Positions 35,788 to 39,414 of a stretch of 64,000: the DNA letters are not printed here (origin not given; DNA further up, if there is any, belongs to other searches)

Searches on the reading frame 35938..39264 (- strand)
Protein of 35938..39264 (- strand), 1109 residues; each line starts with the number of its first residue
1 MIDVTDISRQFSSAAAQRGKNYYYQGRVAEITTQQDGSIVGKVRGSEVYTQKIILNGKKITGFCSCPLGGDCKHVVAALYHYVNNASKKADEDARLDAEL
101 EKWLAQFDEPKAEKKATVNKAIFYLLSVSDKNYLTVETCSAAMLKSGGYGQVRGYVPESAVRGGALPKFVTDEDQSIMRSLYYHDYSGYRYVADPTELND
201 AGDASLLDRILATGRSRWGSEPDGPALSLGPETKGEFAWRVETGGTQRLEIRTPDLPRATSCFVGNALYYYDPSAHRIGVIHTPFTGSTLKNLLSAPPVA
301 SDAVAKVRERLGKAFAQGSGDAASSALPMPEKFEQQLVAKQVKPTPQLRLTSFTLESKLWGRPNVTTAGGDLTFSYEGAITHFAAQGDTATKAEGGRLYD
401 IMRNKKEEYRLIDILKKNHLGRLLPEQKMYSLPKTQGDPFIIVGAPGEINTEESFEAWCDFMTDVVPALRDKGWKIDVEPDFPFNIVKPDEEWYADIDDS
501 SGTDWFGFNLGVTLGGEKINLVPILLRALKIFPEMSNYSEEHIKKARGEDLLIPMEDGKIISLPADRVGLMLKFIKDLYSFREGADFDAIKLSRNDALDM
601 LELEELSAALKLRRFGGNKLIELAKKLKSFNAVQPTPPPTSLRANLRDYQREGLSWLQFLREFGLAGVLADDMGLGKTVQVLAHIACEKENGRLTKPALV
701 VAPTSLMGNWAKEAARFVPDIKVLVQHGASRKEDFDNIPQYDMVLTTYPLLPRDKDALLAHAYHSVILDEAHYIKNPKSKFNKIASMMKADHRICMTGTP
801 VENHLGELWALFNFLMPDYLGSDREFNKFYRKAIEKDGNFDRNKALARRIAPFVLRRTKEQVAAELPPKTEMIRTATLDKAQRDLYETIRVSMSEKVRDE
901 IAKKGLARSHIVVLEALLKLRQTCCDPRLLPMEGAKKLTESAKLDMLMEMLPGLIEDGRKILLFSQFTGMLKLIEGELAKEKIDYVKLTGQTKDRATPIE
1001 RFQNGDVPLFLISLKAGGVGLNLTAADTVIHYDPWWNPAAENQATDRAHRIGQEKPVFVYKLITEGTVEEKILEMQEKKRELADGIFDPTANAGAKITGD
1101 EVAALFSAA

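Call 3: search_protein_families(library=pfam, proteins=[window:35938-39264:-], max_evalue=0.01)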
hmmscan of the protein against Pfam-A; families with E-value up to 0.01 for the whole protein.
window:35938-39264:- (1109 aa): 5 families
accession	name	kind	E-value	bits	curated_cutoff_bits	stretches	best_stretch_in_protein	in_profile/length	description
PF00176.29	SNF2-rel_dom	-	4.1e-71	239.9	24.9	1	649-929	1-290/290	SNF2-related domain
PF00271.37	Helicase_C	-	7.7e-23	81.3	23.5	1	943-1052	2-110/110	Helicase conserved C-terminal domain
PF04851.21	ResIII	-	8.7e-11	42.4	22.5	1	645-801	3-163/164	Type III restriction enzyme, res subunit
PF00270.35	DEAD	-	2e-07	31.3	26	1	672-801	22-161/167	DEAD/DEAH box helicase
PF04434.22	SWIM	-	8.5e-06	25.6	19.6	1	60-82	11-37/38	SWIM zinc finger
